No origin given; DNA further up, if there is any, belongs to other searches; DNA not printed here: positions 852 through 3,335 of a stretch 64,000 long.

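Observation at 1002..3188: Single-ORF fusion of a WbpB-type 3-dehydrogenase and a WbpE-type aminotransferase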

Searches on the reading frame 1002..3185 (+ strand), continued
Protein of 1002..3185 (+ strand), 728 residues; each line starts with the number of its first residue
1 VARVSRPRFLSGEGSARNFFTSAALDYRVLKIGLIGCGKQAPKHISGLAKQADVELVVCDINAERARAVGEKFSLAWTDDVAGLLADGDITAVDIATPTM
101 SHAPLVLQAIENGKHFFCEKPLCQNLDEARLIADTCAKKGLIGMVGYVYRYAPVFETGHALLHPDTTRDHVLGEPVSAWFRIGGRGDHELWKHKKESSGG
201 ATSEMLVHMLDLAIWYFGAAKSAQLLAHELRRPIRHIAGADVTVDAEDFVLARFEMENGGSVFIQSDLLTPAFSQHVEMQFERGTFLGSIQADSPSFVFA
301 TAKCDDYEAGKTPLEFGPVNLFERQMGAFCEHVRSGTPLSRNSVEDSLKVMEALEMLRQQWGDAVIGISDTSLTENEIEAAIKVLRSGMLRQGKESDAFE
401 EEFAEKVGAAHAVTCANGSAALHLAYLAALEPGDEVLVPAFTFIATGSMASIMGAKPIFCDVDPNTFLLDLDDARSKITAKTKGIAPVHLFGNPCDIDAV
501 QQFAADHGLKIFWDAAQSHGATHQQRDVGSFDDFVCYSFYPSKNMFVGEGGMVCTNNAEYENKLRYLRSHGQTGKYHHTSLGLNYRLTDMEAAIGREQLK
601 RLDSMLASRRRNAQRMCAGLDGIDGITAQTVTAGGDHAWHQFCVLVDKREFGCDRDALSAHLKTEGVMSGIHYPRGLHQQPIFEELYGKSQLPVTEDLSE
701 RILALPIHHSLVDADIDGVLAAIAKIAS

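Call 27: search_protein_families(library=pfam, proteins=[P0114, P0123, P0132, P0152, P0154, P0162, P0179, P0194, P0220, P0252], max_evalue=0.00001)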
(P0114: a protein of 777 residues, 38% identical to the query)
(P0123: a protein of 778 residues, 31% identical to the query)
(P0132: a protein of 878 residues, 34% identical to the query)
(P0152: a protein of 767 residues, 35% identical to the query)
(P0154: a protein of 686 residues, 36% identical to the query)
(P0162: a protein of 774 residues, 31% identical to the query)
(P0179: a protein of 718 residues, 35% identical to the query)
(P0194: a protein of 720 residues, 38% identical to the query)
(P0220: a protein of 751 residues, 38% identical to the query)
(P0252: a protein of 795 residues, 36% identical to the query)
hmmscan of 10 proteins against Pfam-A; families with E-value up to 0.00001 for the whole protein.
P0114 (777 aa): 4 families
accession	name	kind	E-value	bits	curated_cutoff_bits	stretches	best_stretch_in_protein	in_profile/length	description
PF01041.23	DegT_DnrJ_EryC1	-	7.3e-223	739.7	19.8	2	414-770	2-359/360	DegT/DnrJ/EryC1/StrS aminotransferase family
PF00155.27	Aminotran_1_2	-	4.1e-14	53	19.7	1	438-561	44-189/361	Aminotransferase class I and II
PF01053.26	Cys_Met_Meta_PP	-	8.1e-07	28.4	27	0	437-559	53-175/381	Cys/Met metabolism PLP-dependent enzyme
PF01212.27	Beta_elim_lyase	-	1.1e-06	28.6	27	0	432-614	28-227/288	Beta-eliminating lyase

P0123 (778 aa): 4 families
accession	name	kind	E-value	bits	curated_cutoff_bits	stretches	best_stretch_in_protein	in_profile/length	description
PF01041.23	DegT_DnrJ_EryC1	-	9.3e-235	778.9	19.8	2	10-375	2-359/360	DegT/DnrJ/EryC1/StrS aminotransferase family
PF00155.27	Aminotran_1_2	-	1.1e-12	48.3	19.7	1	35-156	45-188/361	Aminotransferase class I and II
PF01212.27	Beta_elim_lyase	-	1.8e-09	37.8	27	0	32-279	32-273/288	Beta-eliminating lyase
PF01053.26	Cys_Met_Meta_PP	-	9.4e-08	31.4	27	0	31-204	51-223/381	Cys/Met metabolism PLP-dependent enzyme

P0132 (878 aa): 3 families
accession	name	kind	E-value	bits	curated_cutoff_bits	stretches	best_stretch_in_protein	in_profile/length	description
PF01041.23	DegT_DnrJ_EryC1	-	5.3e-177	588.9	19.8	2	27-393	6-359/360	DegT/DnrJ/EryC1/StrS aminotransferase family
PF00155.27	Aminotran_1_2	-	9.1e-09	35.4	19.7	0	48-133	42-139/361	Aminotransferase class I and II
PF01212.27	Beta_elim_lyase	-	1.2e-07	31.8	27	0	497-683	33-236/288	Beta-eliminating lyase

P0152 (767 aa): 5 families
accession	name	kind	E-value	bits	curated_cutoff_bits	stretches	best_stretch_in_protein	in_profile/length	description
PF01041.23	DegT_DnrJ_EryC1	-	5.7e-113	378.2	19.8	1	18-345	4-332/360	DegT/DnrJ/EryC1/StrS aminotransferase family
PF22725.1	GFO_IDH_MocA_C3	-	8.1e-28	97.3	27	1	562-690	1-124/124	GFO/IDH/MocA C-terminal domain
PF01408.29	GFO_IDH_MocA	-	2.3e-24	86.8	24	1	435-553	1-119/120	Oxidoreductase family, NAD-binding Rossmann fold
PF02894.22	GFO_IDH_MocA_C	-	1.3e-23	84.4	22.9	1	566-764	1-216/218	Oxidoreductase family, C-terminal alpha/beta domain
PF00155.27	Aminotran_1_2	-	2.2e-06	27.5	19.7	1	29-133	30-151/361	Aminotransferase class I and II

P0154 (686 aa): 6 families
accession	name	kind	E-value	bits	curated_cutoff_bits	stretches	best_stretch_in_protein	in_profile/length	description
PF01041.23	DegT_DnrJ_EryC1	-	3.9e-110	368.9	19.8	1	25-374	3-353/360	DegT/DnrJ/EryC1/StrS aminotransferase family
PF01408.29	GFO_IDH_MocA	-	2.7e-31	109.2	24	1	374-490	2-120/120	Oxidoreductase family, NAD-binding Rossmann fold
PF22725.1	GFO_IDH_MocA_C3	-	1e-09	38.9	27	1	525-588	42-109/124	GFO/IDH/MocA C-terminal domain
PF02894.22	GFO_IDH_MocA_C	-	3.9e-08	33.8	22.9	1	526-679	40-205/218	Oxidoreductase family, C-terminal alpha/beta domain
PF00155.27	Aminotran_1_2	-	2.6e-06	27.3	19.7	1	62-172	65-190/361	Aminotransferase class I and II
PF00266.25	Aminotran_5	-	8.8e-06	25.4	21.5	0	55-174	55-182/371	Aminotransferase class-V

P0162 (774 aa): 4 families
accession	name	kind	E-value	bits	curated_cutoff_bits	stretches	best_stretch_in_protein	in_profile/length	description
PF01041.23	DegT_DnrJ_EryC1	-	2.3e-203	675.6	19.8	2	410-769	5-360/360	DegT/DnrJ/EryC1/StrS aminotransferase family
PF00155.27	Aminotran_1_2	-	1.4e-18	67.7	19.7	2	434-560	47-193/361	Aminotransferase class I and II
PF00266.25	Aminotran_5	-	7.9e-09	35.4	21.5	0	34-318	46-334/371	Aminotransferase class-V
PF01053.26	Cys_Met_Meta_PP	-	1e-06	28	27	0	433-558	56-179/381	Cys/Met metabolism PLP-dependent enzyme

P0179 (718 aa): 4 families
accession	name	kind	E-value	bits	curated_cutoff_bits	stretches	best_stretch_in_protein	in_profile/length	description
PF01041.23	DegT_DnrJ_EryC1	-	2.4e-104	349.8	19.8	1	357-693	6-343/360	DegT/DnrJ/EryC1/StrS aminotransferase family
PF01408.29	GFO_IDH_MocA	-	1.6e-22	80.9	24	1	17-134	1-118/120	Oxidoreductase family, NAD-binding Rossmann fold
PF22725.1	GFO_IDH_MocA_C3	-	2.2e-07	31.4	27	1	162-211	23-73/124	GFO/IDH/MocA C-terminal domain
PF01212.27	Beta_elim_lyase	-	2.1e-06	27.7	27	1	375-623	29-279/288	Beta-eliminating lyase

P0194 (720 aa): 6 families
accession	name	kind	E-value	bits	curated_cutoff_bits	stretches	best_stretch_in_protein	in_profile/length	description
PF01041.23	DegT_DnrJ_EryC1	-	4.7e-122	408.1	19.8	1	14-359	3-359/360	DegT/DnrJ/EryC1/StrS aminotransferase family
PF01408.29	GFO_IDH_MocA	-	2.8e-25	89.8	24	1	381-500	1-120/120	Oxidoreductase family, NAD-binding Rossmann fold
PF22725.1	GFO_IDH_MocA_C3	-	1e-12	48.6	27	1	511-621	4-123/124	GFO/IDH/MocA C-terminal domain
PF02894.22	GFO_IDH_MocA_C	-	4.7e-08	33.5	22.9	1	543-714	43-213/218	Oxidoreductase family, C-terminal alpha/beta domain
PF01053.26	Cys_Met_Meta_PP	-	3.8e-07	29.5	27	1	39-167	56-184/381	Cys/Met metabolism PLP-dependent enzyme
PF00155.27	Aminotran_1_2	-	2.2e-06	27.5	19.7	0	54-128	69-151/361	Aminotransferase class I and II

P0220 (751 aa): 5 families
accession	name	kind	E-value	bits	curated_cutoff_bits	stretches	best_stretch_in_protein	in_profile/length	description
PF01041.23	DegT_DnrJ_EryC1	-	7.8e-121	404.1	19.8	1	382-727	4-359/360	DegT/DnrJ/EryC1/StrS aminotransferase family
PF01408.29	GFO_IDH_MocA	-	2.3e-24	86.8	24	1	18-137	1-120/120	Oxidoreductase family, NAD-binding Rossmann fold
PF22725.1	GFO_IDH_MocA_C3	-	6.4e-16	58.9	27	1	147-254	3-123/124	GFO/IDH/MocA C-terminal domain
PF02894.22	GFO_IDH_MocA_C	-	5.3e-11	43.2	22.9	1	179-350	42-217/218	Oxidoreductase family, C-terminal alpha/beta domain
PF01212.27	Beta_elim_lyase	-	8.1e-07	29.1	27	1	384-642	13-277/288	Beta-eliminating lyase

P0252 (795 aa): 5 families
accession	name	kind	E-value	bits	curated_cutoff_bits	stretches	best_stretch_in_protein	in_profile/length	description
PF01041.23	DegT_DnrJ_EryC1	-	8.2e-121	404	19.8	1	391-749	4-359/360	DegT/DnrJ/EryC1/StrS aminotransferase family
PF01408.29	GFO_IDH_MocA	-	2.1e-26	93.4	24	1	3-121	2-120/120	Oxidoreductase family, NAD-binding Rossmann fold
PF22725.1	GFO_IDH_MocA_C3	-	1.6e-11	44.7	27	1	130-237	2-122/124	GFO/IDH/MocA C-terminal domain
PF00155.27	Aminotran_1_2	-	1.3e-06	28.3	19.7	1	414-504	45-151/361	Aminotransferase class I and II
PF02894.22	GFO_IDH_MocA_C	-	4.9e-06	26.9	22.9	0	135-333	3-209/218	Oxidoreductase family, C-terminal alpha/beta domain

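Call 30: find_related_loci(query=window:1089-3185:+, collection=genome_contigs, flank=8000)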
Query window:1089-3185:+ (699 aa) in genome_contigs; peptide patterns used: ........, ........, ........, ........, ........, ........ (x = any residue, [..] = any of these).
74 stretches matched a pattern; 8 encode a relative of the query (tblastn E <= 1e-3); 8 distinct loci.
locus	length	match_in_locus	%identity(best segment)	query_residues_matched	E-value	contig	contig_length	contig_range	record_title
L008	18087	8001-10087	62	3-695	0e+0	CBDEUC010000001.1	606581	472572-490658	MAG: Gammaproteobacteria bacterium isolate 8e3bc6ce-b841-443b-bc1b-2004cf7c1c0e genome assembly, contig: contig_1, whole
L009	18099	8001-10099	64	1-694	0e+0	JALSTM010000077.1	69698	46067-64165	MAG: Desulfobacterales bacterium isolate 356-308_metabat2_scaf2bin.107 356-308_scaffold_189_c1, whole genome shotgun seq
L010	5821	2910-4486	33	1-696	1e-53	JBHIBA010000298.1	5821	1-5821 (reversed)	MAG: Nitrospinota bacterium isolate K_2_bin.39 NODE_8649_length_5821_cov_6.173604, whole genome shotgun sequence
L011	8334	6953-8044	32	343-697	1e-48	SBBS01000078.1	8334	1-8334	MAG: bacterium isolate Bin_46_1 Hy_contig7618, whole genome shotgun sequence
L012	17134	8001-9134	32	337-698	5e-45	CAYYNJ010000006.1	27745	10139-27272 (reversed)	MAG TPA_asm: uncultured Spirochaetaceae bacterium isolate binchicken_co42_417 genome assembly, contig: NODE_1842_length_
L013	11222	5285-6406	30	336-694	2e-43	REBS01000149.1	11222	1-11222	MAG: Gemmatimonadales bacterium isolate LCM1.Bin31 NODE_7647_length_11222_cov_4.51831, whole genome shotgun sequence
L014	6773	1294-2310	30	364-695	1e-42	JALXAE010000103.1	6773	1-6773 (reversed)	MAG: Syntrophobacterales bacterium isolate T2_metabat1_scaf2bin.240 T2_NODE_19479_length_6773_cov_3.460879, whole genome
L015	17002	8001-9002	29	364-697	1e-38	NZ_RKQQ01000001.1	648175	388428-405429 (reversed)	Salisediminibacterium halotolerans strain DSM 26530 Ga0244699_101, whole genome shotgun sequence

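Call 48: list_cluster_members(proteins=[P0179, P0220, P0252, P0152, P0154, P0194, P0222, P0197])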
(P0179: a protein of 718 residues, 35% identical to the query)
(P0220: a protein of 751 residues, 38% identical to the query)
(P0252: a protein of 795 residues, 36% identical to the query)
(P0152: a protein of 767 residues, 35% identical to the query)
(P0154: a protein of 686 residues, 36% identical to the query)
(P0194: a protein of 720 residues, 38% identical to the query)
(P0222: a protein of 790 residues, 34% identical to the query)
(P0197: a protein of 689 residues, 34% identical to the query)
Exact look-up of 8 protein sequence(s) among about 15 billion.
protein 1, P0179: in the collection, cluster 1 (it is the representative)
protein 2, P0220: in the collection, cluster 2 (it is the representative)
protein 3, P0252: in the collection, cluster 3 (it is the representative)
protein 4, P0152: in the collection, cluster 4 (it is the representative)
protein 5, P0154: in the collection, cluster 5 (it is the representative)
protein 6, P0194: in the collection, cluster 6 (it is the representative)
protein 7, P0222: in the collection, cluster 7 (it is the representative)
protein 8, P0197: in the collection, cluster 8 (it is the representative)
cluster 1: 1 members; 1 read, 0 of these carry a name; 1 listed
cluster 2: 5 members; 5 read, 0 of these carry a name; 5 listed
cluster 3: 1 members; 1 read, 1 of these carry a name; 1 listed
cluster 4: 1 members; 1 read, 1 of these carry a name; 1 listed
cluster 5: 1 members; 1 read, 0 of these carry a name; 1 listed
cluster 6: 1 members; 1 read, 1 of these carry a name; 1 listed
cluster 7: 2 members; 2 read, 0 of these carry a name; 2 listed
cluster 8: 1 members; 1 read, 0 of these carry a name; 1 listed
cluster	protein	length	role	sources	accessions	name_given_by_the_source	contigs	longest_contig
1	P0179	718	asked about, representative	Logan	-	-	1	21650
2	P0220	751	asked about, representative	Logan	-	-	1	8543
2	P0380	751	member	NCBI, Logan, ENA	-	-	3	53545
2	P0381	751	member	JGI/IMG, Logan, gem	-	-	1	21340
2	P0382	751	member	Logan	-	-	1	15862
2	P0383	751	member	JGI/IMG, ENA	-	-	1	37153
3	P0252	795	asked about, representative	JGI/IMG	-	perosamine synthetase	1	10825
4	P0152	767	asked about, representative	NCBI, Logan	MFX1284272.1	MAG: aminotransferase class I/II-fold pyridoxal phosphate-dependent enzyme ...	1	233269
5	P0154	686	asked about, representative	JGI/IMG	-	-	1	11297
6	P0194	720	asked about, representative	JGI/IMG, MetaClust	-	\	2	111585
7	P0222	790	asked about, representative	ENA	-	-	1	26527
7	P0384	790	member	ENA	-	-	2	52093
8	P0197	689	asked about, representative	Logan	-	-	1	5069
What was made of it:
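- Closest known: Uncharacterised natural Gfo/Idh/MocA-DegT fusion proteins in other lineages. Different: Several others are single-contig singletons (call 48).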

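Call 51: search_protein_families(library=ncbifam, proteins=[L001:1886-2893:+, L001:2893-4179:+, L001:4187-5488:+, L001:5535-6902:+, L001:6905-7933:+], max_evalue=1e-10)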
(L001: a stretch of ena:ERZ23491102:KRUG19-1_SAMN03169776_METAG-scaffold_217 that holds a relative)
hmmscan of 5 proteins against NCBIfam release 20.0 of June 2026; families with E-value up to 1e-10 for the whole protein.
L001:1886-2893:+ (336 aa): 19 families
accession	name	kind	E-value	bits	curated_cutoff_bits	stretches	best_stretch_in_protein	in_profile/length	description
TIGR01181.1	dTDP_gluc_dehyt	equivalog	4.1e-44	151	365.1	1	2-228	1-227/321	dTDP-glucose 4,6-dehydratase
TIGR01179.1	galE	equivalog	6.5e-43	146.8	262.3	1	2-184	1-178/332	UDP-glucose 4-epimerase GalE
TIGR04180.1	EDH_00030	hypoth_equivalog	3.5e-36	124.8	475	1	3-231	1-224/297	NAD-dependent 4,6-dehydratase LegB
NF011728.1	PRK15181.1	equivalog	5.1e-34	117.8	760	1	3-331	18-339/348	Vi polysaccharide biosynthesis UDP-N-acetylglucosaminuronic acid C-4 epimerase TviC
NF007582.0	PRK10217.1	equivalog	8.8e-33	113.8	698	1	2-225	3-233/355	dTDP-glucose 4,6-dehydratase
NF007490.0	PRK10084.1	subfamily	1.5e-30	106.4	649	1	1-224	1-239/361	dTDP-glucose 4,6-dehydratase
TIGR02197.1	heptose_epim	equivalog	1.6e-28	99.8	274.6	1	3-230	1-228/316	ADP-glyceromanno-heptose 6-epimerase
NF007956.0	PRK10675.1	subfamily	4.3e-25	88.6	394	1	1-160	1-157/338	UDP-glucose 4-epimerase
TIGR02622.1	CDP_4_6_dhtase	equivalog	1.1e-21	77.4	278.45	1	2-170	6-172/352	CDP-glucose 4,6-dehydratase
NF042422.1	oxyalk_red_OleD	equivalog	1.1e-20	74.3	580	1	1-291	1-261/329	2-alkyl-3-oxoalkanoate reductase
NF043036.1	ErythonDh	equivalog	2.8e-20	72.8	325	1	1-196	1-193/321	D-erythronate dehydrogenase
NF042423.1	oxyalk_red_Shew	equivalog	9.5e-17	61.1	580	1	2-186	10-178/331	2-alkyl-3-oxoalkanoate reductase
NF047922.1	GDPFucSynFcl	equivalog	3.1e-16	59.7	500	1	59-331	36-303/308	GDP-L-fucose synthase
TIGR01472.1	gmd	equivalog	6.4e-16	58.5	415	1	3-174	3-177/342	GDP-mannose 4,6-dehydratase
NF008872.0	PRK11908.1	equivalog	3.5e-15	55.9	294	1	1-232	2-237/349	bifunctional UDP-4-keto-pentose/UDP-xylose synthase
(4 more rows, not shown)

L001:2893-4179:+ (429 aa): 6 families
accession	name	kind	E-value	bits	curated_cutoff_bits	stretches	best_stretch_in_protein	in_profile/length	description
NF011729.0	PRK15182.1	equivalog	2.9e-153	510.6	592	1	6-393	7-395/425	Vi polysaccharide biosynthesis UDP-N-acetylglucosamine C-6 dehydrogenase TviB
TIGR03026.1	NDP-sugDHase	subfamily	2.6e-110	369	189.8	1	7-395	2-397/413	nucleotide sugar dehydrogenase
NF040825.1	UDPMaNacDH_Arch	equivalog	1.1e-57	195.8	750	1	7-396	2-384/418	UDP-N-acetyl-D-mannosamine dehydrogenase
NF008286.0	PRK11064.1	equivalog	2.7e-53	181.1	459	1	6-389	4-399/420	UDP-N-acetyl-D-mannosamine dehydrogenase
NF041297.1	UDPGDh_AglM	equivalog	3.4e-42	144.8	670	1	7-360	2-364/429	UDP-glucose 6-dehydrogenase AglM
NF047673.2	TeichurnBiosyTuaD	equivalog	1.6e-32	113.2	700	1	6-367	2-364/439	UDP-glucose 6-dehydrogenase TuaD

L001:4187-5488:+ (434 aa): 7 families
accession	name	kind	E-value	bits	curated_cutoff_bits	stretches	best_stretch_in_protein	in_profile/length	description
NF047673.2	TeichurnBiosyTuaD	equivalog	7.5e-165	549.3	700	1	3-434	4-431/439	UDP-glucose 6-dehydrogenase TuaD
TIGR03026.1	NDP-sugDHase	subfamily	3.5e-139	464.1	189.8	1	1-415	1-413/413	nucleotide sugar dehydrogenase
NF041297.1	UDPGDh_AglM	equivalog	5.5e-110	368.2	670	1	1-420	1-420/429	UDP-glucose 6-dehydrogenase AglM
NF040825.1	UDPMaNacDH_Arch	equivalog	1.1e-54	185.9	750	1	1-421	1-405/418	UDP-N-acetyl-D-mannosamine dehydrogenase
NF008286.0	PRK11064.1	equivalog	6.1e-53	179.9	459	1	3-405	6-411/420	UDP-N-acetyl-D-mannosamine dehydrogenase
NF011631.0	PRK15057.1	equivalog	4.3e-47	161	757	1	1-385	1-364/388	UDP-glucose 6-dehydrogenase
NF011729.0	PRK15182.1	equivalog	4e-15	55.5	592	1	3-339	9-340/425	Vi polysaccharide biosynthesis UDP-N-acetylglucosamine C-6 dehydrogenase TviB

L001:5535-6902:+ (456 aa): 1 family
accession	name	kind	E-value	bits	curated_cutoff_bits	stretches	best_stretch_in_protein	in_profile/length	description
TIGR04091.1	LTA_dltB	equivalog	4.4e-47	161.1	375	1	8-368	12-374/380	D-alanyl-lipoteichoic acid biosynthesis protein DltB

L001:6905-7933:+ (343 aa): 0 families

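Call 62: find_encoding_contigs(protein=P0380, flank=6000, max_places=2)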
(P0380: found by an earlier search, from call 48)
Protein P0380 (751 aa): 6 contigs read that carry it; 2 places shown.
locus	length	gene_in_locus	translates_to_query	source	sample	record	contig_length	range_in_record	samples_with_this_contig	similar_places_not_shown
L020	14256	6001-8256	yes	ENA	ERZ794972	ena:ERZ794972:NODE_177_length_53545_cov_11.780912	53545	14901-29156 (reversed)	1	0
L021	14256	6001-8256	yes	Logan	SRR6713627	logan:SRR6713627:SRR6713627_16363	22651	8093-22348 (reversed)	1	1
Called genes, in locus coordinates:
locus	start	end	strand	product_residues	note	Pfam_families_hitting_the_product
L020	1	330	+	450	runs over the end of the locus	-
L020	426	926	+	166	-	-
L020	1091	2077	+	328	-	PF01073:3Beta_HSD (weak), PF01370:Epimerase, PF02719:Polysacc_synt_2 (faint), PF04321:RmlD_sub_bind (weak), PF07993:NAD_binding_4 (faint), PF16363:GDP_Man_Dehyd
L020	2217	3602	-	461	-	PF14099:Polysacc_lyase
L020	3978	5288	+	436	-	-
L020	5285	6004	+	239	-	PF02397:Bac_transf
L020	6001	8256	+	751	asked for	PF01408:GFO_IDH_MocA, PF03447:NAD_binding_3 (faint), PF22725:GFO_IDH_MocA_C3, PF02894:GFO_IDH_MocA_C, PF01041:DegT_DnrJ_EryC1, PF01212:Beta_elim_lyase (weak)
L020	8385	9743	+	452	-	PF04932:Wzy_C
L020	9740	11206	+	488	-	PF01943:Polysacc_synt, PF13440:Polysacc_synt_3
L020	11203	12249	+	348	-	PF01408:GFO_IDH_MocA, PF02894:GFO_IDH_MocA_C, PF22725:GFO_IDH_MocA_C3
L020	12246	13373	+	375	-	PF01073:3Beta_HSD, PF01370:Epimerase, PF04321:RmlD_sub_bind, PF05368:NmrA, PF13460:NAD_binding_10, PF16363:GDP_Man_Dehyd, PF07993:NAD_binding_4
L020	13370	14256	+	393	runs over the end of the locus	PF13439:Glyco_transf_4, PF13579:Glyco_trans_4_4, PF00534:Glycos_transf_1, PF13692:Glyco_trans_1_4, PF13524:Glyco_trans_1_2 (weak)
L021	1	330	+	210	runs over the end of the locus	?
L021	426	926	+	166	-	-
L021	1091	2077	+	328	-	PF01073:3Beta_HSD (weak), PF01370:Epimerase, PF02719:Polysacc_synt_2 (faint), PF04321:RmlD_sub_bind (weak), PF07993:NAD_binding_4 (faint), PF16363:GDP_Man_Dehyd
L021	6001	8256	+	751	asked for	PF01408:GFO_IDH_MocA, PF03447:NAD_binding_3 (faint), PF22725:GFO_IDH_MocA_C3, PF02894:GFO_IDH_MocA_C, PF01041:DegT_DnrJ_EryC1, PF01212:Beta_elim_lyase (weak)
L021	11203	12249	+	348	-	PF01408:GFO_IDH_MocA, PF02894:GFO_IDH_MocA_C, PF22725:GFO_IDH_MocA_C3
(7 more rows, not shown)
